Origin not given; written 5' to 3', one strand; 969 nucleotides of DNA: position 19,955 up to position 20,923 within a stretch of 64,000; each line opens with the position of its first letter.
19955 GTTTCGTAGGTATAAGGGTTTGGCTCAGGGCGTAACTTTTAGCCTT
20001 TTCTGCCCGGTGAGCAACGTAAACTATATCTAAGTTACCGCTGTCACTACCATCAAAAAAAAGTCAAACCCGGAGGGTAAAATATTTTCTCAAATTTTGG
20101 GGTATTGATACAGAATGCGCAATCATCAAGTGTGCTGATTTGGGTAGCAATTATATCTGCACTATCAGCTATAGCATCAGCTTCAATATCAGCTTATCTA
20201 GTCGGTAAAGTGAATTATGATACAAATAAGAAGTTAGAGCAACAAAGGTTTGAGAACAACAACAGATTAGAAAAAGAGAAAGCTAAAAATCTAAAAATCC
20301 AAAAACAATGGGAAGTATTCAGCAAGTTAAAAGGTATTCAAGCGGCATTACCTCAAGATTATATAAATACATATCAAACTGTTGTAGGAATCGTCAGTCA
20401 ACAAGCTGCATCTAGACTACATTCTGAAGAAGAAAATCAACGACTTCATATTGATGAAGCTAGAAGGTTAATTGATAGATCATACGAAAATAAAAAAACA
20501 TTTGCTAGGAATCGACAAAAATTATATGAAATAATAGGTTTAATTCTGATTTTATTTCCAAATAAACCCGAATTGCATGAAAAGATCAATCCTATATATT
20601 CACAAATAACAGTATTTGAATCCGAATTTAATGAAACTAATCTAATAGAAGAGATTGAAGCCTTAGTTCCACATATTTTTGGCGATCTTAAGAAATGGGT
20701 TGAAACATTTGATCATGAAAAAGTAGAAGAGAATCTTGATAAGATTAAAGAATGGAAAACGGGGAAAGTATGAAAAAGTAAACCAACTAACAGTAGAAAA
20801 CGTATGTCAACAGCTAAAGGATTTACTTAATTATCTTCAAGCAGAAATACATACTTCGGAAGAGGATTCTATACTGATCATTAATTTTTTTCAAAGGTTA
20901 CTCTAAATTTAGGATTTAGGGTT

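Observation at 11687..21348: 9.6-kb island bounded by a perfect 54-nt duplication of the tRNA-Pro(GGG) 3' half, with no integrase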

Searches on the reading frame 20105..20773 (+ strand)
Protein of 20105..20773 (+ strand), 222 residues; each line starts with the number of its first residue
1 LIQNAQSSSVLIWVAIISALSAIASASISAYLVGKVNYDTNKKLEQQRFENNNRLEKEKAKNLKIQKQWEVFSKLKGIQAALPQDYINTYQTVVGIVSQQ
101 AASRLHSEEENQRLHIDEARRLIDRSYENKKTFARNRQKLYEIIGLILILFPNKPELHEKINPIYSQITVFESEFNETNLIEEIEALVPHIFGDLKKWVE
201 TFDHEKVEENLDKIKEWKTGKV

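Call 53: find_homologous_proteins(query=window:20105-20773:+, max_evalue=0.00001)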
Query window:20105-20773:+ (222 aa): 13 proteins with E <= 0.00001 among 422 candidates.
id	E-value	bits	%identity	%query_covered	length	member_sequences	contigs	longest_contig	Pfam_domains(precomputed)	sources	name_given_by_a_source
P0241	4.5e-66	240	57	100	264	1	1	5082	-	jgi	jgi:hypothetical protein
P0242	2.5e-65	238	54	100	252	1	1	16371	-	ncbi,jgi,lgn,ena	ncbi:MAG: hypothetical protein WCW68_03770 [Methanothrix sp.]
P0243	3.3e-64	234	57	91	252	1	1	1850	-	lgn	-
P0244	3.8e-63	231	53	100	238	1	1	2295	-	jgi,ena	-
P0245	3.8e-63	231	53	96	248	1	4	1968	-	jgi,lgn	-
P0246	7.9e-63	230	53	100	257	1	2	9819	-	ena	-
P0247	1.9e-58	215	55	89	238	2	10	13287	-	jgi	-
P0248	1.5e-57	212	48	97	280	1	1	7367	-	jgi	-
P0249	1.9e-52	196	48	96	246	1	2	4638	-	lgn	-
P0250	5.4e-51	191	56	83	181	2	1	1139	-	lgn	-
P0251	3.1e-16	77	36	77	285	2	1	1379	-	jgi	jgi:hypothetical protein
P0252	2.6e-12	65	32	71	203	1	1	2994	-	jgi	jgi:hypothetical protein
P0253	1.3e-11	62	34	71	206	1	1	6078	-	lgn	-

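Call 54: find_encoding_contigs(protein=P0242, flank=10000, max_places=2)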
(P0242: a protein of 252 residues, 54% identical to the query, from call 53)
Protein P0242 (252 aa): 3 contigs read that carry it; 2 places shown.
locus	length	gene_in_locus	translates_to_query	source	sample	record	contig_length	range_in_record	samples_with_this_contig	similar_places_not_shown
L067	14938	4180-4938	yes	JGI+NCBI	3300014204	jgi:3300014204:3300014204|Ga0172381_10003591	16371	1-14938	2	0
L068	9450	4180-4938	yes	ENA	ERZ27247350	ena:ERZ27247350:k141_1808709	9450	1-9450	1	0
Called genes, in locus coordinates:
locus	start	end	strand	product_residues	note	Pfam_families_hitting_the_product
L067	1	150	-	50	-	?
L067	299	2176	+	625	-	-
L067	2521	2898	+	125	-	-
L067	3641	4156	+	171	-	-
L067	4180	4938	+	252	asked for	-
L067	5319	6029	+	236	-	PF09509:Hypoth_Ymh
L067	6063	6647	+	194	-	PF04326:SLFN_AlbA_2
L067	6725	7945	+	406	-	PF04326:SLFN_AlbA_2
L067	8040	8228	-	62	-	-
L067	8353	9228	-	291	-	PF00589:Phage_integrase, PF22823:MrpR_C_cat (weak)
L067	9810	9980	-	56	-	-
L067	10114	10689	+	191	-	PF01385:OrfB_IS605, PF07282:Cas12f1-like_TNB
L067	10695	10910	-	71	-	-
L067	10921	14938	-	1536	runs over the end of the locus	PF00514:Arm (faint), PF02985:HEAT (faint), PF13513:HEAT_EZ (faint), PF13646:HEAT_2, PF03130:HEAT_PBS (weak), PF12717:Cnd1 (weak), PF13646:HEAT_2, PF03130:HEAT_PBS (weak), +3 more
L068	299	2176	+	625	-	-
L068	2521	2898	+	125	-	-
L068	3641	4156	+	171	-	-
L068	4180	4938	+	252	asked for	-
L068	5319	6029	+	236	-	PF09509:Hypoth_Ymh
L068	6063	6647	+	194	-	PF04326:SLFN_AlbA_2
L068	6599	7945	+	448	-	PF04326:SLFN_AlbA_2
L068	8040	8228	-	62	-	-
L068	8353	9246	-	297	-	PF00589:Phage_integrase, PF22823:MrpR_C_cat (weak)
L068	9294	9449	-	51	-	?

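Call 55: find_encoding_contigs(protein=P0247, flank=10000, max_places=4)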
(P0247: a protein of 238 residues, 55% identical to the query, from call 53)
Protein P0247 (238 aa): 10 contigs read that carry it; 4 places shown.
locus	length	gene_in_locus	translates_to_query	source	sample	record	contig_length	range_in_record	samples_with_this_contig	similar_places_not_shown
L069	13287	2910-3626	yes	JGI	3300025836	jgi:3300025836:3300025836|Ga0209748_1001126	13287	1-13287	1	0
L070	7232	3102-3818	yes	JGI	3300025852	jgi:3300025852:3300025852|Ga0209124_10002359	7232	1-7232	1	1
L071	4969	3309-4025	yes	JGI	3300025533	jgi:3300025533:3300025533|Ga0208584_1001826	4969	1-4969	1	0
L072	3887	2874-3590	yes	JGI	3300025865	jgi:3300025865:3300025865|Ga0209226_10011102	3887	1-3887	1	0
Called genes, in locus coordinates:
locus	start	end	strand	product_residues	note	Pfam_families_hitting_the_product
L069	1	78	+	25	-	?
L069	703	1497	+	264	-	PF28256:CCDC171 (weak)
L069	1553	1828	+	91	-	PF05016:ParE_toxin (weak)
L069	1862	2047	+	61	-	-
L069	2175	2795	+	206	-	-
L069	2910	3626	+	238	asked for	-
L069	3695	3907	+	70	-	-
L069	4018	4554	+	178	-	-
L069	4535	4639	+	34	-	-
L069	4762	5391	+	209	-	-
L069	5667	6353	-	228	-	-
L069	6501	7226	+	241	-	PF09509:Hypoth_Ymh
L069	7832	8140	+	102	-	-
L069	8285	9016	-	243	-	PF10899:AbiGi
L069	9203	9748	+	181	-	PF13489:Methyltransf_23, PF08241:Methyltransf_11 (weak), PF08242:Methyltransf_12 (weak), PF13847:Methyltransf_31 (weak)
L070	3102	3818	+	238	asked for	-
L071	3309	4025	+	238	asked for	-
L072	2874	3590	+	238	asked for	-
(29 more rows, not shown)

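Call 62: search_protein_families(library=pfam, proteins=[L067:8353-9225:-], max_evalue=0.01)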
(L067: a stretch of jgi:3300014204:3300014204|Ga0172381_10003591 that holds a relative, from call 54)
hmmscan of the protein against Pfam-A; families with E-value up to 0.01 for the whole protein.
L067:8353-9225:- (290 aa): 3 families
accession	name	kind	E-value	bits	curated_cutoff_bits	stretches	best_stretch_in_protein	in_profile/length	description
PF00589.27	Phage_integrase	-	9.7e-27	94.3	27.1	1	112-277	3-170/172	Phage integrase family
PF02899.23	Phage_int_SAM_1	-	5.8e-05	23.7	22.3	1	21-93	1-79/83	Phage integrase, N-terminal SAM-like domain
PF13495.12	Phage_int_SAM_4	-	0.00052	20.8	27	1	21-91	2-76/85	Phage integrase, N-terminal SAM-like domain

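Call 75: search_protein_families(library=phrogs, proteins=[window:20105-20773:+], max_evalue=0.01)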
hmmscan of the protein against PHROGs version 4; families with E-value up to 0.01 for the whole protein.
window:20105-20773:+ (222 aa): 1 family
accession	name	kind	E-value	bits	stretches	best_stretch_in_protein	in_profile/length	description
phrog_24982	-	unknown function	0.0004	21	1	3-44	13-51/196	-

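Call 76: search_protein_families(library=padloc, proteins=[window:20105-20773:+], max_evalue=0.01)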
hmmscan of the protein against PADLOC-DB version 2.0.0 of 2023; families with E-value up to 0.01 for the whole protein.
window:20105-20773:+ (222 aa): 0 families

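Call 102: search_protein_families(library=ncbifam, proteins=[L067:8353-9225:-], max_evalue=0.001)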
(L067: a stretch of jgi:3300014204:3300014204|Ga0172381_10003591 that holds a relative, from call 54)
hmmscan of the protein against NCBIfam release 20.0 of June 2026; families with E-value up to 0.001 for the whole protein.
L067:8353-9225:- (290 aa): 10 families
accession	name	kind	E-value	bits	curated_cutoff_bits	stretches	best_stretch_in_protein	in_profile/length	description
NF040815.2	recomb_XerA_Arch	equivalog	9.2e-44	150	220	1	23-281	2-260/263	site-specific tyrosine recombinase/integron integrase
TIGR02224.1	recomb_XerC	equivalog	1.5e-31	109.9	335.15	1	23-286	2-288/295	tyrosine recombinase XerC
TIGR02225.1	recomb_XerD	equivalog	8.9e-31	107.3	329.6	1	24-280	3-279/290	site-specific tyrosine recombinase XerD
NF001399.0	PRK00283.1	subfamily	1.4e-26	93.5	279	1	32-281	21-289/300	tyrosine recombinase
TIGR02249.1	integrase_gron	subfamily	3e-25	89.2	265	2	21-194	2-183/315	integron integrase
NF002331.0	PRK01287.1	subfamily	1.3e-22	80.3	371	1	125-276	160-313/365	site-specific tyrosine recombinase XerC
NF003462.0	PRK05084.1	equivalog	2.8e-16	59.2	267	1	123-286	191-355/360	tyrosine recombinase XerS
NF011946.0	PRK15417.1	equivalog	1.1e-15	57.6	435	2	21-189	17-193/337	integron integrase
NF007370.0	PRK09870.1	subfamily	2.8e-10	40.2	221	1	134-272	39-176/200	tyrosine-type DNA invertase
NF007371.0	PRK09871.1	subfamily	1.3e-09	37.8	222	1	133-273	32-172/198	tyrosine-type DNA invertase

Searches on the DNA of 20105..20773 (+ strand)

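Call 60: search_rna_families(source=L067, start=7900, end=10800, threshold=evalue, max_evalue=1)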
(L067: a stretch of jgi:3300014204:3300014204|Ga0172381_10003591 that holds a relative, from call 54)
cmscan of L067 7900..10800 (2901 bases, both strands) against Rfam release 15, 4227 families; matches with E-value up to 1: 1.
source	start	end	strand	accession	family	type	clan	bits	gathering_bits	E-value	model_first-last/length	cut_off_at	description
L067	8199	8295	-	RF00780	MIR477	Gene; miRNA;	-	20.4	65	0.5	1-99/99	no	MIR477 microRNA precursor family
